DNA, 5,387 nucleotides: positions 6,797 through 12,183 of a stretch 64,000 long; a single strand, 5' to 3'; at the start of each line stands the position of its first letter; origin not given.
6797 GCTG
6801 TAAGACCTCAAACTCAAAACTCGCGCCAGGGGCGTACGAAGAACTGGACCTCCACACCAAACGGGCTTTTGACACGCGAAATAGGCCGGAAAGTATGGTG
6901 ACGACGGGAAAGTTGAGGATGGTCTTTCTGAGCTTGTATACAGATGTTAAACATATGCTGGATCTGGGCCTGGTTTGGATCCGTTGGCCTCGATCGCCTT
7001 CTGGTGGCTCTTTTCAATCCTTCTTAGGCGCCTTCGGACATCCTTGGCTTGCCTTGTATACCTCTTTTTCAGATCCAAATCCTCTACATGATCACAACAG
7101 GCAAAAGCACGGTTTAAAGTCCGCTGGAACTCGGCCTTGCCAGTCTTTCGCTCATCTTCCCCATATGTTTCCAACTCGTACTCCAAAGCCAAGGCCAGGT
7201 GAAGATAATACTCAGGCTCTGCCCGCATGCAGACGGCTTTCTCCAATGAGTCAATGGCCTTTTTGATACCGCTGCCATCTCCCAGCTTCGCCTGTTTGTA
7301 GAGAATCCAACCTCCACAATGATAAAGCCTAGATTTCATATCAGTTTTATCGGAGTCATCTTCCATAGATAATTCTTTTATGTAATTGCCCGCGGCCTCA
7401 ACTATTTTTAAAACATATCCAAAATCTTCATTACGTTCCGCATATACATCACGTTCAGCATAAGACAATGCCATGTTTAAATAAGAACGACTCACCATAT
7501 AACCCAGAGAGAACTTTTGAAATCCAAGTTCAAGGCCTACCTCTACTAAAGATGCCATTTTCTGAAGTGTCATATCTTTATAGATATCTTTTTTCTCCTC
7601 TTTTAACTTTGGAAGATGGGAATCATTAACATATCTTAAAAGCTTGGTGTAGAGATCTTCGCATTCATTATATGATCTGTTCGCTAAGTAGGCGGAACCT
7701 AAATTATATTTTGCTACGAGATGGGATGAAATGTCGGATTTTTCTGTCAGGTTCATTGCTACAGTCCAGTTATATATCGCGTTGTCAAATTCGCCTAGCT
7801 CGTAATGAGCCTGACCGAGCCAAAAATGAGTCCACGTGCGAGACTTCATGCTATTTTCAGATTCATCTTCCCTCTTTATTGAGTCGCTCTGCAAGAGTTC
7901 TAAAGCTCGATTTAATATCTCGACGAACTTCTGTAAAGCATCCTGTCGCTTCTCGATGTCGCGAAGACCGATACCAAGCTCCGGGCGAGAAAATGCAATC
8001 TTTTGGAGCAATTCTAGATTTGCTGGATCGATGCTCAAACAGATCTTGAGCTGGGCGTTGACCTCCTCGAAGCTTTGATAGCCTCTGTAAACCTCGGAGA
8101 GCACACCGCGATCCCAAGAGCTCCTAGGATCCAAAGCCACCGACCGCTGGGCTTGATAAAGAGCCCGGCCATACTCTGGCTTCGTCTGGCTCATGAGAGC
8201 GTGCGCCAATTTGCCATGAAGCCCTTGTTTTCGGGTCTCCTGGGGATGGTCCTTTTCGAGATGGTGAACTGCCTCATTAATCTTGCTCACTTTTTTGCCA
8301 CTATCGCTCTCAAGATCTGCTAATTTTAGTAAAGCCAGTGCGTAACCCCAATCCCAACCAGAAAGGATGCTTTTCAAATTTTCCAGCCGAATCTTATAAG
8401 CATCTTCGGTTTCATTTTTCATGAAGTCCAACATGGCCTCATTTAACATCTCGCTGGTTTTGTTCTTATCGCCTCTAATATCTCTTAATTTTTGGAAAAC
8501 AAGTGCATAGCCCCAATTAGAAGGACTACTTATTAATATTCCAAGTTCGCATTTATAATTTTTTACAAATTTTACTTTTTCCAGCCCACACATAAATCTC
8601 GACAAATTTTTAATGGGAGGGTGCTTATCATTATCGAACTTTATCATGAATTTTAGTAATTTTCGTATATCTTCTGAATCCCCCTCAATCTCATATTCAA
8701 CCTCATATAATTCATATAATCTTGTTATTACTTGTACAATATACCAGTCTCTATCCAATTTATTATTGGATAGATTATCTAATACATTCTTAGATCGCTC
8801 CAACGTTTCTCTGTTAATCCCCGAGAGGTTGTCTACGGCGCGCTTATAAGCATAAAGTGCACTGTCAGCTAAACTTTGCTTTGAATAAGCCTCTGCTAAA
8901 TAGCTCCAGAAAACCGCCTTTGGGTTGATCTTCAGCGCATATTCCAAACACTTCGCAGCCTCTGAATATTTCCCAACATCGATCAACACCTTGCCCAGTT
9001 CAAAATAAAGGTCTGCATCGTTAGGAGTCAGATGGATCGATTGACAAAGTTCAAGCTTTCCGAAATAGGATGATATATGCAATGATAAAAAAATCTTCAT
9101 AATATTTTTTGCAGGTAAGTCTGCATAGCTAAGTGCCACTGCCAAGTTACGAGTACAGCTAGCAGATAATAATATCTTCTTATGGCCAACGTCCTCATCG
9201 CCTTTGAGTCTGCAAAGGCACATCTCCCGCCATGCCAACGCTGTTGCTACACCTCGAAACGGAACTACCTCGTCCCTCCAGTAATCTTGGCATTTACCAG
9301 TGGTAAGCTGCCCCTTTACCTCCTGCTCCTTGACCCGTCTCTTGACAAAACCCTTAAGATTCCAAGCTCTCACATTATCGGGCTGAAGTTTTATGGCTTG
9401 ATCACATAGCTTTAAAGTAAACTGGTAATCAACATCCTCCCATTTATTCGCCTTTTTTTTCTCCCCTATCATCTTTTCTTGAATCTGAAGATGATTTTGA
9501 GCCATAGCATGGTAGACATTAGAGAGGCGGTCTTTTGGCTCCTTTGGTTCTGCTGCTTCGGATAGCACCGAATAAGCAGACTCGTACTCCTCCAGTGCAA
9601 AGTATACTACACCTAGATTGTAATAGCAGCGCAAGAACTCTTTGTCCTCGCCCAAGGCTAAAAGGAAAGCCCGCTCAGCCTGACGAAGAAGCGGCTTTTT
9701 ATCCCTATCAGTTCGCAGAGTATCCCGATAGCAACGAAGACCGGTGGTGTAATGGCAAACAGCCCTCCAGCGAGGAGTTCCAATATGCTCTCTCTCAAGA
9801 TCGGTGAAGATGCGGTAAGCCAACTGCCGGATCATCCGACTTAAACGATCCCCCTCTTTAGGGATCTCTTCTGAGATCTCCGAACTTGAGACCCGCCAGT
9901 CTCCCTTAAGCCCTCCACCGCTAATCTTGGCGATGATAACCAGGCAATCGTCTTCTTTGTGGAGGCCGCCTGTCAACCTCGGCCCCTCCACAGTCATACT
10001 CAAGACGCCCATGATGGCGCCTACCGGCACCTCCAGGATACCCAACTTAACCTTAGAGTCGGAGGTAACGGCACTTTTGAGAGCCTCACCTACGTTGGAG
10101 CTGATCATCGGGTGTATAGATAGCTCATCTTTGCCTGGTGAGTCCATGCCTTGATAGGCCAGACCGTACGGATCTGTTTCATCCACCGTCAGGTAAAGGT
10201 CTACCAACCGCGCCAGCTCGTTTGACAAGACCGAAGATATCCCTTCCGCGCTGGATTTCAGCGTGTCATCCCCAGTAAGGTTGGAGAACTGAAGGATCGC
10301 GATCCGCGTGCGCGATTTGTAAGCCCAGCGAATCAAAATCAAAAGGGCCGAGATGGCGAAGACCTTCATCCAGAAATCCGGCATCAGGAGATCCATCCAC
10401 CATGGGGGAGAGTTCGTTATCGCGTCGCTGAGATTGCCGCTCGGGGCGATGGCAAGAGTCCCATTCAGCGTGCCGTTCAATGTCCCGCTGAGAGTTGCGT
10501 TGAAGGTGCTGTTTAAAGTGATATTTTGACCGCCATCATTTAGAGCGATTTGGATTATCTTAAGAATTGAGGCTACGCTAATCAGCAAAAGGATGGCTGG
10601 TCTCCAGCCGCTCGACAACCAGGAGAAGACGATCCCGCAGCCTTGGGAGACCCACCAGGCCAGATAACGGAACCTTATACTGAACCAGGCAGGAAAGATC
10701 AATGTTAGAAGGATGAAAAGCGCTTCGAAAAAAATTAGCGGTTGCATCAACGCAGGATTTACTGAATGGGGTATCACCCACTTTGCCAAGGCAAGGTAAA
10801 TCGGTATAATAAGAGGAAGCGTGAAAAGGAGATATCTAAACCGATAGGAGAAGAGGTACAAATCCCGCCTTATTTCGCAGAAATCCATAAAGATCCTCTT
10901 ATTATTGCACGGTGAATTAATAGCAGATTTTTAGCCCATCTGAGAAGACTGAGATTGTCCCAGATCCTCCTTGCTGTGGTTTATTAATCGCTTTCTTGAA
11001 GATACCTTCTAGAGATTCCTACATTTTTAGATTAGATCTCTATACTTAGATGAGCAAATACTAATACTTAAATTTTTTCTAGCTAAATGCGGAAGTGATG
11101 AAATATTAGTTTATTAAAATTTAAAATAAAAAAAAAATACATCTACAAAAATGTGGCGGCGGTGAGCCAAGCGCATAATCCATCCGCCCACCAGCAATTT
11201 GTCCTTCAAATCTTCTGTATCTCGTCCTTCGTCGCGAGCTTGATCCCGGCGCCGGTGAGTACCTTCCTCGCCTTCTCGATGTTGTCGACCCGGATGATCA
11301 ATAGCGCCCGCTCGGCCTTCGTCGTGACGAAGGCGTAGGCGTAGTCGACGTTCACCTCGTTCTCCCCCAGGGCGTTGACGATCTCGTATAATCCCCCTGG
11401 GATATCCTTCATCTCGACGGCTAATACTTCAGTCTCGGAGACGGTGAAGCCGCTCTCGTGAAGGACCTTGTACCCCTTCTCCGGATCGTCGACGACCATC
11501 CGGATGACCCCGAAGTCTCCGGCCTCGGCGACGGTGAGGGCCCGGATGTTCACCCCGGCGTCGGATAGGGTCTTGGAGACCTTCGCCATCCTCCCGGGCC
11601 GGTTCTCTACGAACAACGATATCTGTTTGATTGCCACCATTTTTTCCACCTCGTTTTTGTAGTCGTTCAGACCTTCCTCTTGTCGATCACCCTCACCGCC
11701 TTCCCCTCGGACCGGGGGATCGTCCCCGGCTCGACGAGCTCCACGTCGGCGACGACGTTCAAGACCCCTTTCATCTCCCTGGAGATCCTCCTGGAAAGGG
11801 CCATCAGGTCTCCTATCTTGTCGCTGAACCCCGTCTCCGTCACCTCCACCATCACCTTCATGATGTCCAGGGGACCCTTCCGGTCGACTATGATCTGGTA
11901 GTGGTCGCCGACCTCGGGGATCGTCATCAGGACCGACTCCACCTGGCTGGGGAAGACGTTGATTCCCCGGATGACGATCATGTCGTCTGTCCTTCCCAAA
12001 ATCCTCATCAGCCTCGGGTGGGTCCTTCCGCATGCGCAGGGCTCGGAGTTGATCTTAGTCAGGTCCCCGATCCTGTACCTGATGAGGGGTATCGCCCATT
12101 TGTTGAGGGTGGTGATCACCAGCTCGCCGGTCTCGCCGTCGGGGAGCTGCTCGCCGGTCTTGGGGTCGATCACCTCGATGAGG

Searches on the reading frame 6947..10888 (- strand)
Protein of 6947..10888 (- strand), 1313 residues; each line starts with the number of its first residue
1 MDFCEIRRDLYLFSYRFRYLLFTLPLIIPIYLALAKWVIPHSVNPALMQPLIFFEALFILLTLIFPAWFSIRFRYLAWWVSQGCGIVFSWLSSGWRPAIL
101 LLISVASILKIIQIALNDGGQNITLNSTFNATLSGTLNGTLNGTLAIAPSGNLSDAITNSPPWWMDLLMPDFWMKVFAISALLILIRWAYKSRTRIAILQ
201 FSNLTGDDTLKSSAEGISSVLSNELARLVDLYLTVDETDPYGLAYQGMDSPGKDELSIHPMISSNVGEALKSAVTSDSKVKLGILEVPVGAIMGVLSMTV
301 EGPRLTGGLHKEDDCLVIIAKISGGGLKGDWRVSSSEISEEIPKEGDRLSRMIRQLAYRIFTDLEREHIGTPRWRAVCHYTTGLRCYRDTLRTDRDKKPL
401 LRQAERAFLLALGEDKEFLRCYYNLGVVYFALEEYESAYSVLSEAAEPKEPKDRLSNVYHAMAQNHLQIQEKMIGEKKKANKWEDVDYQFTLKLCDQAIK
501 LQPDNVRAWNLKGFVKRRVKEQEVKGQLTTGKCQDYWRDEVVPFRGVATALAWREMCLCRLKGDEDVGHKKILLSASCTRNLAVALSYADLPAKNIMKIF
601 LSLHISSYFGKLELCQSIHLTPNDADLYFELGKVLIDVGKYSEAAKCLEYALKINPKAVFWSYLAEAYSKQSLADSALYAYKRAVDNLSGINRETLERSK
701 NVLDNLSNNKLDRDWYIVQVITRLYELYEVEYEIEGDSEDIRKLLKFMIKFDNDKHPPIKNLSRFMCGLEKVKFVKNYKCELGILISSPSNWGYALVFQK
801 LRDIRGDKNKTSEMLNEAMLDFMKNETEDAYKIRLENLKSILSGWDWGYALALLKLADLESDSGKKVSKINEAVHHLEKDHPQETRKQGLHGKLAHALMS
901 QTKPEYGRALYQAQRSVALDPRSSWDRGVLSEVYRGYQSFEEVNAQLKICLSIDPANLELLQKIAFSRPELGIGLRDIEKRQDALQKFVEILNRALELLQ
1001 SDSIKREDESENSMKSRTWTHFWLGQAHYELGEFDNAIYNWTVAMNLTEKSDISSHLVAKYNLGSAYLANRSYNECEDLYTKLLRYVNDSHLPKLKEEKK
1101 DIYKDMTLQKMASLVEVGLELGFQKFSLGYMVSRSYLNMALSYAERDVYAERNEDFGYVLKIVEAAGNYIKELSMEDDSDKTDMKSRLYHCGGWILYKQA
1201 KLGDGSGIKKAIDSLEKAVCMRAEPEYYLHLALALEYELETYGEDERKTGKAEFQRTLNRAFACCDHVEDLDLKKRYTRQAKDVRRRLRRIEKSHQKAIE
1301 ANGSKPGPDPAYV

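Call 37: search_protein_families(library=pfam, proteins=[window:6947-10888:-], max_evalue=0.001)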
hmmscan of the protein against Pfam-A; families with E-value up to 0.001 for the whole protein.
window:6947-10888:- (1313 aa): 12 families
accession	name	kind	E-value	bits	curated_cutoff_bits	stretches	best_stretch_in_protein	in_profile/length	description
PF07719.23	TPR_2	-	1.1e-16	60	27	1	625-657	1-33/34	Tetratricopeptide repeat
PF00515.34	TPR_1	-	5.7e-15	54.8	27.8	1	625-657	1-33/34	Tetratricopeptide repeat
PF13432.12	TPR_16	-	3.5e-11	43.8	32.7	1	630-687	2-60/65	Tetratricopeptide repeat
PF13414.12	TPR_11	-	8.3e-11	41.8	26.8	0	632-671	1-41/42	TPR repeat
PF13431.12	TPR_17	-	1.8e-10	40.6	24.4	0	616-644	4-32/34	Tetratricopeptide repeat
PF14559.12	TPR_19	-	2.8e-09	37.6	25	0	619-662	19-63/68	Tetratricopeptide repeat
PF13424.12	TPR_12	-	7.8e-09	36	30.1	0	405-445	30-71/77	Tetratricopeptide repeat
PF13371.12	TPR_9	-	9.5e-08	32.4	35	1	618-658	22-62/73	Tetratricopeptide repeat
PF13428.12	TPR_14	-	1.7e-07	31.7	23.5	0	626-666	2-43/44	Tetratricopeptide repeat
PF12895.13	ANAPC3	-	1.2e-06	29.2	27.2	0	1021-1081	26-80/82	Anaphase-promoting complex, cyclosome, subunit 3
PF13181.12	TPR_8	-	3e-05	24.3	25.7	0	625-657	1-33/34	Tetratricopeptide repeat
PF23914.1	TPR_CcmH_CycH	-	9.2e-05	22.8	42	0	614-658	39-83/158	Cytochrome c-type biogenesis protein H TPR domain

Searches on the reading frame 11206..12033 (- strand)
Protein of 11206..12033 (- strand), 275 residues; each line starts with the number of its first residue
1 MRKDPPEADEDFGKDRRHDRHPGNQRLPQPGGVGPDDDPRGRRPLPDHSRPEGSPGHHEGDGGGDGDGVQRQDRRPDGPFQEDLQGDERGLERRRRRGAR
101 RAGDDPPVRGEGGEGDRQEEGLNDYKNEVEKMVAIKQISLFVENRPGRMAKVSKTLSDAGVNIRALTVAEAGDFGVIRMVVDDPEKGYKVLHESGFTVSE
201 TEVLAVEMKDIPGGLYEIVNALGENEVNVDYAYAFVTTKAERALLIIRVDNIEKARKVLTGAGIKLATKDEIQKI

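Call 37: search_protein_families(library=pfam, proteins=[window:11206-12033:-], max_evalue=0.001)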
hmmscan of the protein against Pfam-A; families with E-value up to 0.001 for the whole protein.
window:11206-12033:- (275 aa): 6 families
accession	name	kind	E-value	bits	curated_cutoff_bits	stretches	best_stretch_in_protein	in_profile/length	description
PF19571.5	ACT_8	-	9.2e-26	90.7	23.5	1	134-269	2-135/141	ACT domain pair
PF01842.31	ACT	-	2.2e-18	66.1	27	2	137-185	2-52/66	ACT domain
PF22629.2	ACT_AHAS_ss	-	8.4e-14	51.9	27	1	138-191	1-56/67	AHAS small subunit-like ACT domain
PF13291.12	ACT_4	-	1.8e-06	28.9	27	0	137-176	8-49/80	ACT domain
PF13840.12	ACT_7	-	5.9e-06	26.5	27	0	144-173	19-47/65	ACT domain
PF22468.2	ACT_9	-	7e-06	26.2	27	0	143-167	9-33/61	ACT domain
